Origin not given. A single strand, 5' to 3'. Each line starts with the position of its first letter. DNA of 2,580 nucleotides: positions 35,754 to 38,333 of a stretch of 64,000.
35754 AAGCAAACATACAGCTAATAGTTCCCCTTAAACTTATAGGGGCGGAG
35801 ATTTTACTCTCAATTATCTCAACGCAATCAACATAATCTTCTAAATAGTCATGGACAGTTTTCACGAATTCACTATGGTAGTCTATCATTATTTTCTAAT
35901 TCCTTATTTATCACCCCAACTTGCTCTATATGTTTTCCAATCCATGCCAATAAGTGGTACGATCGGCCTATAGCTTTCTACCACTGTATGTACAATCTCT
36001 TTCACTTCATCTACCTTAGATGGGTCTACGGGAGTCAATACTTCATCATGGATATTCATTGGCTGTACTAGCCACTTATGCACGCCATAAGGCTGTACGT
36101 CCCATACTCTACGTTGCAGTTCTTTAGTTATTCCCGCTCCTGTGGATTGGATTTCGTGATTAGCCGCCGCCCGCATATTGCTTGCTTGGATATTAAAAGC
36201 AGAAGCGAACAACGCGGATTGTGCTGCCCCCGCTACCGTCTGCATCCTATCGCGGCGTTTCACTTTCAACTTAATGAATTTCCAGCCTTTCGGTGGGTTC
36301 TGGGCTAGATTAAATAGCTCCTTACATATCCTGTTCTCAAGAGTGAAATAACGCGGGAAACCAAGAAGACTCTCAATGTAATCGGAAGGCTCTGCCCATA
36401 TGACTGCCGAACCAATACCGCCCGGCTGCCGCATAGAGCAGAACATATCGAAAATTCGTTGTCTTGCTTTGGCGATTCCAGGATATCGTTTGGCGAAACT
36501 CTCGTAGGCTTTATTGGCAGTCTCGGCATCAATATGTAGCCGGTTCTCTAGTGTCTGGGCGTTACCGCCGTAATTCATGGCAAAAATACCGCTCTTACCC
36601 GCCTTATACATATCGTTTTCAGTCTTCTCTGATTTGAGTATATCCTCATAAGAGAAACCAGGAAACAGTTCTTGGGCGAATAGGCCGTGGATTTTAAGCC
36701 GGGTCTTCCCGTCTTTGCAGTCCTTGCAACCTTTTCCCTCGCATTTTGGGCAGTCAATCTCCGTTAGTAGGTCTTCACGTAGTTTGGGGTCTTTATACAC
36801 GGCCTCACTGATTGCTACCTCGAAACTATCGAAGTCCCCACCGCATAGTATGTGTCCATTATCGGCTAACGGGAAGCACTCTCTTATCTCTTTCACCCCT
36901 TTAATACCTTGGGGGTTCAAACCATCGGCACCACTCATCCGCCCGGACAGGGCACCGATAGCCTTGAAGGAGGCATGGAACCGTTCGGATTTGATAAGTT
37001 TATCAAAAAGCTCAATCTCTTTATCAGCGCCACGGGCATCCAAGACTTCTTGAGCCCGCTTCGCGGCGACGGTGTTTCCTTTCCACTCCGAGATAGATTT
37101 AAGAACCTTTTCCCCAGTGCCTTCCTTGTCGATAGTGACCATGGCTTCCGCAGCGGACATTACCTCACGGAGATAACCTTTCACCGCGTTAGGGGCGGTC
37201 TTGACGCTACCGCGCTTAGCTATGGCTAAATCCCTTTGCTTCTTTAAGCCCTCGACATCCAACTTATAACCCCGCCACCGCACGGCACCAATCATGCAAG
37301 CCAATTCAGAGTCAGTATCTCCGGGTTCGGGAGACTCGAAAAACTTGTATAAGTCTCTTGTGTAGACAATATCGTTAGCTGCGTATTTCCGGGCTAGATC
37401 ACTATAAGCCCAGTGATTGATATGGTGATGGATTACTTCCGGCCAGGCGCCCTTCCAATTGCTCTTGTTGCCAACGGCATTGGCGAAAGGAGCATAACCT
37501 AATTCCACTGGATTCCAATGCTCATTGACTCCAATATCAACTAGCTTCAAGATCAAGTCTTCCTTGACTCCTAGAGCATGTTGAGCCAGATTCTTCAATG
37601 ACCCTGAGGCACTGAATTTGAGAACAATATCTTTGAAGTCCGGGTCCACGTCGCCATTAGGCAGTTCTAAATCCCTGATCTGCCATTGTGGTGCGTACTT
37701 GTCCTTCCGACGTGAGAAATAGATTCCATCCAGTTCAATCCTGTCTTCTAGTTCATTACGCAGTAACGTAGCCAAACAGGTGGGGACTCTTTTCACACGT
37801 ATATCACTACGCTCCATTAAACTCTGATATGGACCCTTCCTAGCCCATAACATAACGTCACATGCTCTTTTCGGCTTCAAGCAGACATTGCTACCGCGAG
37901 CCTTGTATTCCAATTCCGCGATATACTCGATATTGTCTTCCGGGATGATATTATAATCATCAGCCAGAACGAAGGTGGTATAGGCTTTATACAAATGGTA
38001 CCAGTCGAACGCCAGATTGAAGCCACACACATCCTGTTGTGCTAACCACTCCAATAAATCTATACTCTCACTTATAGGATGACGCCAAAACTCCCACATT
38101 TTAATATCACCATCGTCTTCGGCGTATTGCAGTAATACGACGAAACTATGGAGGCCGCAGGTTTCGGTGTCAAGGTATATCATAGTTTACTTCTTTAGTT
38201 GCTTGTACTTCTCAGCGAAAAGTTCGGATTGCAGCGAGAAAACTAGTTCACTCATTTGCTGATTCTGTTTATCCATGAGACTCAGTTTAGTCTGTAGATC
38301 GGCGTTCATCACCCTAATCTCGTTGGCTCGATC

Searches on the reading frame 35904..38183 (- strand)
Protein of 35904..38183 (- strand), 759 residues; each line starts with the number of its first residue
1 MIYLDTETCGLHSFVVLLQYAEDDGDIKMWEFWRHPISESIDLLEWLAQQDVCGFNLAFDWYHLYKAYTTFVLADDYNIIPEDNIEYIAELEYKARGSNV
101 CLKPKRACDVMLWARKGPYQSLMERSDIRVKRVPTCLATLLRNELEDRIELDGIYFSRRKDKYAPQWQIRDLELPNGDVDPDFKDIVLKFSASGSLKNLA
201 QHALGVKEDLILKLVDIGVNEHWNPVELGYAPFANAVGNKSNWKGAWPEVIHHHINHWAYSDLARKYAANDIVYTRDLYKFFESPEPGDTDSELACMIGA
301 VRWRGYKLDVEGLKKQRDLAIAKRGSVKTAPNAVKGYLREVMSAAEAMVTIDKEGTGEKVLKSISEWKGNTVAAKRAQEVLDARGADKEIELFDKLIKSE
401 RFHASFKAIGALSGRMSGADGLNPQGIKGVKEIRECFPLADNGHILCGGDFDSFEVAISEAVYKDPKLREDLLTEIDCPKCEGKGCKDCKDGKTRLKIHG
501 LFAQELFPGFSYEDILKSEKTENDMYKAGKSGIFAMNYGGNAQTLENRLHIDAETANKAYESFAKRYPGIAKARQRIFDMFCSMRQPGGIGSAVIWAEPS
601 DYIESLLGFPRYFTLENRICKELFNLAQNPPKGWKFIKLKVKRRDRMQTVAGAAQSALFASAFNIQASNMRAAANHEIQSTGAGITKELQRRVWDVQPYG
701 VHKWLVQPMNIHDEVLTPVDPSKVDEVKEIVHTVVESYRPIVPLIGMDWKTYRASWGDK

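Call 11: search_protein_families(library=phrogs, proteins=[window:35904-38183:-], max_evalue=0.001)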
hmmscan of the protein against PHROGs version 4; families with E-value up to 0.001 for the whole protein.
window:35904-38183:- (759 aa): 3 families
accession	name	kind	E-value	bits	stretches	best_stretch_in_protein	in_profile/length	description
phrog_17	-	DNA, RNA and nucleotide metabolism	5.8e-39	134.9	1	194-759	776-1233/1445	DNA polymerase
phrog_2573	-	DNA, RNA and nucleotide metabolism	4.1e-09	37.1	0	517-579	77-139/336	DNA polymerase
phrog_5995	-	DNA, RNA and nucleotide metabolism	0.00011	22.9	0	632-746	74-153/236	DNA polymerase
